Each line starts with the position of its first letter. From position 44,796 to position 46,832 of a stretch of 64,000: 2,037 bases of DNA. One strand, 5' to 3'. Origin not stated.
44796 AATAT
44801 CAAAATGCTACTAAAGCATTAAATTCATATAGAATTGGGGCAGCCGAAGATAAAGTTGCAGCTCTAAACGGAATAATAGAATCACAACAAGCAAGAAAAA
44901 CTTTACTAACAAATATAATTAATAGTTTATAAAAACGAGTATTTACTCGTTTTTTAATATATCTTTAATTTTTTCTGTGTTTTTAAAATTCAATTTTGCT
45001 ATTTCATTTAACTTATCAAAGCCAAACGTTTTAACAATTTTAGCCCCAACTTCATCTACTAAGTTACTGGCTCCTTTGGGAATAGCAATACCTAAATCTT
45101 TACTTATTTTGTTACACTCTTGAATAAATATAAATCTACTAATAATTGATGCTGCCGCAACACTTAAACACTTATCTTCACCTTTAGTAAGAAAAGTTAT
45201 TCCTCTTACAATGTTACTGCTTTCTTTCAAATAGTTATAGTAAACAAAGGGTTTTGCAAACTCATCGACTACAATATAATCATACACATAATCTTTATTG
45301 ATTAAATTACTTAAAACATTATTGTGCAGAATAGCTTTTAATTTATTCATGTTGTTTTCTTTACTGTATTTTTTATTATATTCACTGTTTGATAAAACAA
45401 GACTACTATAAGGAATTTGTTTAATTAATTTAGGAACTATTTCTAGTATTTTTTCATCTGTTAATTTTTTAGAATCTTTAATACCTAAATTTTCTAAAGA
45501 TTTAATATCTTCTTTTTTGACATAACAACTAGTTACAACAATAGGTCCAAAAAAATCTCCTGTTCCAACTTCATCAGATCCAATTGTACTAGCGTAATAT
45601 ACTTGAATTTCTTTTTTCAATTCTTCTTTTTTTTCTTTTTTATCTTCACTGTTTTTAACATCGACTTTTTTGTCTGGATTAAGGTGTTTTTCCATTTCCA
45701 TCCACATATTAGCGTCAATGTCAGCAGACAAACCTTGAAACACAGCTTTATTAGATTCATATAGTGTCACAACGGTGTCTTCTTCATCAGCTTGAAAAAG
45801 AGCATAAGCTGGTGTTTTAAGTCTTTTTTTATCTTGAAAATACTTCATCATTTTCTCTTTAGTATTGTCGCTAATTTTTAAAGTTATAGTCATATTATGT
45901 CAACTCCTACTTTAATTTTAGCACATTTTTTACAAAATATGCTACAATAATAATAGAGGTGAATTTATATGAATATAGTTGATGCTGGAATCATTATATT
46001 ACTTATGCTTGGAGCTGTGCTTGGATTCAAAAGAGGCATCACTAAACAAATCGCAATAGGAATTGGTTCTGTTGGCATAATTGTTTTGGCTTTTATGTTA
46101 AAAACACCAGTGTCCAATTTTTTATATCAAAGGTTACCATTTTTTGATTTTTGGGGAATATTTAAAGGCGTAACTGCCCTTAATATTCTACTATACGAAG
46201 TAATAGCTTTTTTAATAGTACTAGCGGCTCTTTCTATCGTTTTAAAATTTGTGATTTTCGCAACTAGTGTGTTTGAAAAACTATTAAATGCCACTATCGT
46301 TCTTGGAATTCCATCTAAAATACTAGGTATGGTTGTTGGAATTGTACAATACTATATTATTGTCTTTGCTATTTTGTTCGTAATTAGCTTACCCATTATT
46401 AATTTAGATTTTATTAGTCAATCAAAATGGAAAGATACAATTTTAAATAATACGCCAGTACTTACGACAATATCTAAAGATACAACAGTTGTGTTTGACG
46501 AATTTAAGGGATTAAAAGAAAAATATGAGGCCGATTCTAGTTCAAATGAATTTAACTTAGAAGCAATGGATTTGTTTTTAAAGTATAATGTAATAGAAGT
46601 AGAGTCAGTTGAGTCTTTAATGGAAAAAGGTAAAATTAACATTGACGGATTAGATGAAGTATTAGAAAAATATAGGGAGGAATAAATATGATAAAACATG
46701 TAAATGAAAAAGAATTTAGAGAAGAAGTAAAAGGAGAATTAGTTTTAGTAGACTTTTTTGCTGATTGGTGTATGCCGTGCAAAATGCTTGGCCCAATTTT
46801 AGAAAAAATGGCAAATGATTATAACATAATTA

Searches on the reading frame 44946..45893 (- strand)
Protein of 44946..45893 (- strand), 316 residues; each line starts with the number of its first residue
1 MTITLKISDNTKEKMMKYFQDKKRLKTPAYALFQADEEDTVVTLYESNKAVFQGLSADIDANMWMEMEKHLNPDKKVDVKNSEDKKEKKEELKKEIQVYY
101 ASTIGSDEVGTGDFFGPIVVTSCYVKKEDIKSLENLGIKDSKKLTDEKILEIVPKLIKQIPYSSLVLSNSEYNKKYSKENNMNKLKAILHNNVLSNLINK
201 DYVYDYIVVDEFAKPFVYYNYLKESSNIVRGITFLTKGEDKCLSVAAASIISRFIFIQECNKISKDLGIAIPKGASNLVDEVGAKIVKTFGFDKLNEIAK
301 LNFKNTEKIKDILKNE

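Call 45: search_protein_families(library=pfam, proteins=[window:44946-45893:-], max_evalue=0.00001)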
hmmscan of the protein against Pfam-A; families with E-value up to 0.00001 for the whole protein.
window:44946-45893:- (316 aa): 2 families
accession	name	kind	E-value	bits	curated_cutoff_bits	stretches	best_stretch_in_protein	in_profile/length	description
PF01351.25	RNase_HII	-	1.6e-41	142.8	25.8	1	104-306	1-199/199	Ribonuclease HII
PF11858.14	DUF3378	-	7.7e-13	48.9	27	1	4-70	3-69/76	Domain of unknown function (DUF3378)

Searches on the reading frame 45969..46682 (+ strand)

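Call 45: search_protein_families(library=pfam, proteins=[window:45969-46682:+], max_evalue=0.00001)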
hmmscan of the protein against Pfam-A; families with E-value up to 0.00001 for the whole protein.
window:45969-46682:+ (238 aa): 1 family
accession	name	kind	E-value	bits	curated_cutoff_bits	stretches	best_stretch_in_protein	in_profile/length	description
PF02674.22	Colicin_V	-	8.6e-12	45.7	29.3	1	4-152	1-133/144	Colicin V production protein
